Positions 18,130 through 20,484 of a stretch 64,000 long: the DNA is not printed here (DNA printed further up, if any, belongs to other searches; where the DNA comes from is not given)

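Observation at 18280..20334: Fusion of glutamine amidotransferase/AsnB with a Dph6-like diphthine-ammonia ligase domain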

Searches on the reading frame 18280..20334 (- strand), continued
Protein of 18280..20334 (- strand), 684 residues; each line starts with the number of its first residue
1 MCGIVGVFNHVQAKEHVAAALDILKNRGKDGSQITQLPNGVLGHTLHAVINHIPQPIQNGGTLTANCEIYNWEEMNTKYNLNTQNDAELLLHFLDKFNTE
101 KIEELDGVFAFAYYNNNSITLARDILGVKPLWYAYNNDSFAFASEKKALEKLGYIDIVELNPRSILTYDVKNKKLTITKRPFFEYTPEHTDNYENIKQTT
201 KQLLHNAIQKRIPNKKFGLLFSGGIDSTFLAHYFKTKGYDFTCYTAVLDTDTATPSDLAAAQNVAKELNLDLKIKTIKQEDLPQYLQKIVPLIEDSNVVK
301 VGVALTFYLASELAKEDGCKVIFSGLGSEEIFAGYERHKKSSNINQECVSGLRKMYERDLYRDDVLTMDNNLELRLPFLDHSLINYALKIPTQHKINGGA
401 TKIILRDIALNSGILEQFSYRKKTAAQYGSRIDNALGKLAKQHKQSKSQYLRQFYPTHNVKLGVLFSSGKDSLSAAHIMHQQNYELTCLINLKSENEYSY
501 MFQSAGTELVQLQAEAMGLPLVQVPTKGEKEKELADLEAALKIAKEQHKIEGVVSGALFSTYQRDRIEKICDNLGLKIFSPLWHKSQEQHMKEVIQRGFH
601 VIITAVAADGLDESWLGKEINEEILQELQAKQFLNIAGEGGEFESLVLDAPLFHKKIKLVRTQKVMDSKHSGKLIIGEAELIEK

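Call 23: find_encoding_contigs(protein=P0377, flank=8000, max_places=3)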
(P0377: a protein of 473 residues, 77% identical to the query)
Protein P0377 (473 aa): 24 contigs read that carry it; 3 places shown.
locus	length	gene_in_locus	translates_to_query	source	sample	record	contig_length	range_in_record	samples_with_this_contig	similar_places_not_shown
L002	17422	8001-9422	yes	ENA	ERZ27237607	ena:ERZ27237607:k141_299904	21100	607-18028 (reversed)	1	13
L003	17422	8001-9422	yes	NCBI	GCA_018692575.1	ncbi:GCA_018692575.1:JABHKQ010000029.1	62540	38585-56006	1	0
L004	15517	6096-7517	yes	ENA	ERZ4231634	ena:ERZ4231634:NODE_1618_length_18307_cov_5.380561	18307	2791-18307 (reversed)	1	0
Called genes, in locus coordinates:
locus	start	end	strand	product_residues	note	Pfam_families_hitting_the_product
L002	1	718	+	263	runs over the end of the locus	PF06550:SPP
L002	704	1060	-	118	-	-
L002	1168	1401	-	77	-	-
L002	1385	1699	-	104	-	-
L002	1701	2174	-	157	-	-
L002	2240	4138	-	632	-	PF17214:KH_TffA, PF07650:KH_2 (weak), PF00753:Lactamase_B, PF16661:Lactamase_B_6, PF23023:Anti-Pycsar_Apyc1, PF12706:Lactamase_B_2, PF10996:Beta-Casp, PF07521:RMMBL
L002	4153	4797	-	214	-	PF00227:Proteasome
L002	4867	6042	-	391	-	-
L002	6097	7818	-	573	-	-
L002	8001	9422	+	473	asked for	PF00733:Asn_synthase, PF03054:tRNA_Me_trans (faint), PF24167:DUF7411 (weak), PF00733:Asn_synthase, PF01902:Diphthami_syn_2_N, PF28410:Diphthami_syn_2_C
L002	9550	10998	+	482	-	PF11074:DUF2779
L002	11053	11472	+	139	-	-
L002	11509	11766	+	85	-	PF13392:HNH_3 (weak)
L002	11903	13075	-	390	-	PF01909:NTP_transf_2 (weak), PF18144:SMODS (weak), PF09249:tRNA_NucTransf2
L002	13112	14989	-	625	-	-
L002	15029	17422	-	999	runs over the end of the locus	?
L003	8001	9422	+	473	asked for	PF00733:Asn_synthase, PF03054:tRNA_Me_trans (faint), PF24167:DUF7411 (weak), PF00733:Asn_synthase, PF01902:Diphthami_syn_2_N, PF28410:Diphthami_syn_2_C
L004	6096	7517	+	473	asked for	PF00733:Asn_synthase, PF03054:tRNA_Me_trans (faint), PF24167:DUF7411 (weak), PF00733:Asn_synthase, PF01902:Diphthami_syn_2_N, PF28410:Diphthami_syn_2_C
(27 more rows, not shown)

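Call 24: find_encoding_contigs(protein=P0398, flank=8000, max_places=2)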
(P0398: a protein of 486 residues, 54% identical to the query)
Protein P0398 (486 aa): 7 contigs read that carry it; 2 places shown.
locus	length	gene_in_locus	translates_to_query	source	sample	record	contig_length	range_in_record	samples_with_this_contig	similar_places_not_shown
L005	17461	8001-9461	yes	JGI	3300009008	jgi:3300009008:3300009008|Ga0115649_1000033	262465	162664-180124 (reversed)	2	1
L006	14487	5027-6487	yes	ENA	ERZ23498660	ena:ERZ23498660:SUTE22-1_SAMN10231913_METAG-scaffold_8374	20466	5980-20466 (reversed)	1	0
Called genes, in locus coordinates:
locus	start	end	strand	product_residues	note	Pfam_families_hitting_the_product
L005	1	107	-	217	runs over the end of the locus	PF01351:RNase_HII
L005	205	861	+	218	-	PF03161:LAGLIDADG_2, PF14528:LAGLIDADG_3 (faint)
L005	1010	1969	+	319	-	PF01699:Na_Ca_ex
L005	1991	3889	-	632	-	PF17214:KH_TffA, PF07650:KH_2 (weak), PF23023:Anti-Pycsar_Apyc1, PF00753:Lactamase_B, PF16661:Lactamase_B_6, PF12706:Lactamase_B_2, PF10996:Beta-Casp, PF07521:RMMBL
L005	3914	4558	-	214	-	PF00227:Proteasome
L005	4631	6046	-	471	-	-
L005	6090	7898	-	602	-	-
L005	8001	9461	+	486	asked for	PF00733:Asn_synthase, PF02568:ThiI (faint), PF03054:tRNA_Me_trans (faint), PF06508:QueC (faint), PF24167:DUF7411 (faint), PF00733:Asn_synthase, PF01902:Diphthami_syn_2_N, PF28410:Diphthami_syn_2_C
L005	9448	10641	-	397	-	PF18144:SMODS (weak), PF01909:NTP_transf_2 (weak), PF09249:tRNA_NucTransf2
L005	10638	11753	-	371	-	-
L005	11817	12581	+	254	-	PF01261:AP_endonuc_2, PF03851:UvdE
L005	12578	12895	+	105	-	PF14251:PterinBD-DUF4346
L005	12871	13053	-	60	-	-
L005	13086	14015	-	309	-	PF17125:Methyltr_RsmF_N, PF01189:Methyltr_RsmB-F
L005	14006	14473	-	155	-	-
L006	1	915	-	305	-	?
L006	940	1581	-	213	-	PF00227:Proteasome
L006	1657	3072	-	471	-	-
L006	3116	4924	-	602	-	-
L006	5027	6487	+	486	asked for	PF00733:Asn_synthase, PF02568:ThiI (faint), PF03054:tRNA_Me_trans (faint), PF06508:QueC (faint), PF24167:DUF7411 (faint), PF00733:Asn_synthase, PF01902:Diphthami_syn_2_N, PF28410:Diphthami_syn_2_C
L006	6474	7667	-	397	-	PF18144:SMODS (weak), PF01909:NTP_transf_2 (weak), PF09249:tRNA_NucTransf2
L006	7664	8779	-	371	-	-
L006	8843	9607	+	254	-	PF01261:AP_endonuc_2, PF03851:UvdE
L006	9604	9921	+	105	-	PF14251:PterinBD-DUF4346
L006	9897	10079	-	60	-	-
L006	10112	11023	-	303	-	PF17125:Methyltr_RsmF_N, PF01189:Methyltr_RsmB-F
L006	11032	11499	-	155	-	-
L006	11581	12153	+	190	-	-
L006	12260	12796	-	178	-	PF22769:DCD, PF00692:dUTPase (faint)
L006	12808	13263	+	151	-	PF01209:Ubie_methyltran, PF05148:Methyltransf_8 (weak), PF13489:Methyltransf_23, PF07021:MetW (faint), PF13847:Methyltransf_31, PF08241:Methyltransf_11, PF08242:Methyltransf_12, PF13649:Methyltransf_25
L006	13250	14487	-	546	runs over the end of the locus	-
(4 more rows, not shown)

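Call 25: find_encoding_contigs(protein=P0165, flank=8000, max_places=2)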
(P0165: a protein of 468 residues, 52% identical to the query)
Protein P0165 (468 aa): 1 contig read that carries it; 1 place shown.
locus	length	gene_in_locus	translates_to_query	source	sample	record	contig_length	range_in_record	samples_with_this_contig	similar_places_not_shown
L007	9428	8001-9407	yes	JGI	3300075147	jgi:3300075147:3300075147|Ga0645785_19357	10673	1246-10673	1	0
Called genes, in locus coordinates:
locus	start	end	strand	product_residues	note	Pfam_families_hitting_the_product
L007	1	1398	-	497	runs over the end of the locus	PF02743:dCache_1 (weak), PF18947:HAMP_2 (faint), PF00672:HAMP, PF00015:MCPsignal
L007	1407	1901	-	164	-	PF02743:dCache_1 (weak)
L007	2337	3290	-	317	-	PF07136:DUF1385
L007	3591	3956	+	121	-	PF01900:RNase_P_Rpp14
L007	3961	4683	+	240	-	PF10584:Proteasome_A_N, PF00227:Proteasome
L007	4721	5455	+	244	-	PF01172:SBDS_N, PF09377:SBDS_domain_II, PF20268:SBDS_C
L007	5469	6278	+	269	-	PF14382:ECR1_N, PF21266:S1_RRP4 (faint), PF00013:KH_1, PF15985:KH_6 (weak)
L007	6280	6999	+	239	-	PF01138:RNase_PH, PF03725:RNase_PH_C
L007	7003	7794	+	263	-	PF01138:RNase_PH, PF03725:RNase_PH_C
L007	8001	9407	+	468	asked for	PF13522:GATase_6, PF13537:GATase_7, PF00733:Asn_synthase, PF01507:PAPS_reduct (faint), PF00733:Asn_synthase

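Call 26: find_encoding_contigs(protein=P0338, flank=8000, max_places=2)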
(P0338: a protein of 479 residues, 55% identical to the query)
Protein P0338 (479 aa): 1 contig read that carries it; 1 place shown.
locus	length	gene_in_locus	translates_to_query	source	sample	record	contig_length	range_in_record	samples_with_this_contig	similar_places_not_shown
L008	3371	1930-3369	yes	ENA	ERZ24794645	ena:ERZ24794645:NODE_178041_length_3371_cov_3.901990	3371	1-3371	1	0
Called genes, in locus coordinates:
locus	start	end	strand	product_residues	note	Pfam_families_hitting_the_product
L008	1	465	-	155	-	?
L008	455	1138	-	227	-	PF00702:Hydrolase, PF13419:HAD_2, PF13242:Hydrolase_like (weak)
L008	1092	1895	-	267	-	PF00795:CN_hydrolase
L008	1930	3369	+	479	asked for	PF13522:GATase_6, PF13537:GATase_7, PF00733:Asn_synthase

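Call 28: find_encoding_contigs(protein=P0197, flank=8000, max_places=2)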
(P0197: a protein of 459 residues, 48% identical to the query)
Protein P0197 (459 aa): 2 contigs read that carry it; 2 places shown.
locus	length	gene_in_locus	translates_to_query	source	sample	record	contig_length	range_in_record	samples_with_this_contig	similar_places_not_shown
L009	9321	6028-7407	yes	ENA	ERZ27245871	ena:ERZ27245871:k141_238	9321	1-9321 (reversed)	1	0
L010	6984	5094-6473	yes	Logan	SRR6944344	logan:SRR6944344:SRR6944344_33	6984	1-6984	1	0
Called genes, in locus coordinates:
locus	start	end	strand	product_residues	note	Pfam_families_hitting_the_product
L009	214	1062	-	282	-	PF00149:Metallophos (weak)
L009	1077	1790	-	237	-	-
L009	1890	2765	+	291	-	PF00089:Trypsin (weak), PF13365:Trypsin_2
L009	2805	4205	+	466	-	-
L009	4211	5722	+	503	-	-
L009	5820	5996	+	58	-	-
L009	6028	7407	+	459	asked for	PF13522:GATase_6, PF13537:GATase_7, PF00733:Asn_synthase, PF02540:NAD_synthase, PF24167:DUF7411, PF00733:Asn_synthase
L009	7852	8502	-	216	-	PF04851:ResIII, PF00270:DEAD, PF22527:DEXQc_Suv3 (weak)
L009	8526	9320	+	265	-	?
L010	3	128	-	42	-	?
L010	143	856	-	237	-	-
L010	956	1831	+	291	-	PF00089:Trypsin (weak), PF13365:Trypsin_2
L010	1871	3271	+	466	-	-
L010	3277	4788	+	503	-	-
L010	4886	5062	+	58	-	-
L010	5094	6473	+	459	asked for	PF13522:GATase_6, PF13537:GATase_7, PF00733:Asn_synthase, PF02540:NAD_synthase, PF24167:DUF7411, PF00733:Asn_synthase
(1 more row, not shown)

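Call 29: find_encoding_contigs(protein=P0179, flank=8000, max_places=2)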
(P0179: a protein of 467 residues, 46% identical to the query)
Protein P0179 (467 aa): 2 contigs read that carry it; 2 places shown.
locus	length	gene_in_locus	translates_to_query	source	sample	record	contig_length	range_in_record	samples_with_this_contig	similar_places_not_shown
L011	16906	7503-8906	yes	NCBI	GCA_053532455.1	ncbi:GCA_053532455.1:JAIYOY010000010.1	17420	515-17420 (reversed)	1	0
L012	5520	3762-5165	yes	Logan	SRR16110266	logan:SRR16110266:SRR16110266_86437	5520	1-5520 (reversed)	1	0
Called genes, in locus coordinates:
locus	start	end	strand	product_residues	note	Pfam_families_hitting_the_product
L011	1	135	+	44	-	?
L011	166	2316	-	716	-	PF02878:PGM_PMM_I, PF02879:PGM_PMM_II, PF02880:PGM_PMM_III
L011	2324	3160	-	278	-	PF00483:NTP_transferase, PF12804:NTP_transf_3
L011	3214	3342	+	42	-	-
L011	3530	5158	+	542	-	PF00118:Cpn60_TCP1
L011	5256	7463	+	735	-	PF14734:DUF4469 (faint), PF19077:Big_13 (faint), PF15418:DUF4625 (faint), PF01835:MG2 (weak)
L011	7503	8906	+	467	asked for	PF13522:GATase_6, PF13537:GATase_7, PF00733:Asn_synthase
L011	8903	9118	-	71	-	PF13275:S4_2, PF01479:S4 (weak)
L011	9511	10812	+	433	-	PF00152:tRNA-synt_2 (faint), PF01409:tRNA-synt_2d (faint), PF13393:tRNA-synt_His, PF03129:HGTP_anticodon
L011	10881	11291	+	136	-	PF00571:CBS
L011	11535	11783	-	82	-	-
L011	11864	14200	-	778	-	PF03104:DNA_pol_B_exo1, PF00136:DNA_pol_B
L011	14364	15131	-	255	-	PF13482:RNase_H_2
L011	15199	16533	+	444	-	PF02308:MgtC, PF13194:DUF4010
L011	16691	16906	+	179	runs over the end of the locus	PF00293:NUDIX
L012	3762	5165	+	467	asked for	PF13522:GATase_6, PF13537:GATase_7, PF00733:Asn_synthase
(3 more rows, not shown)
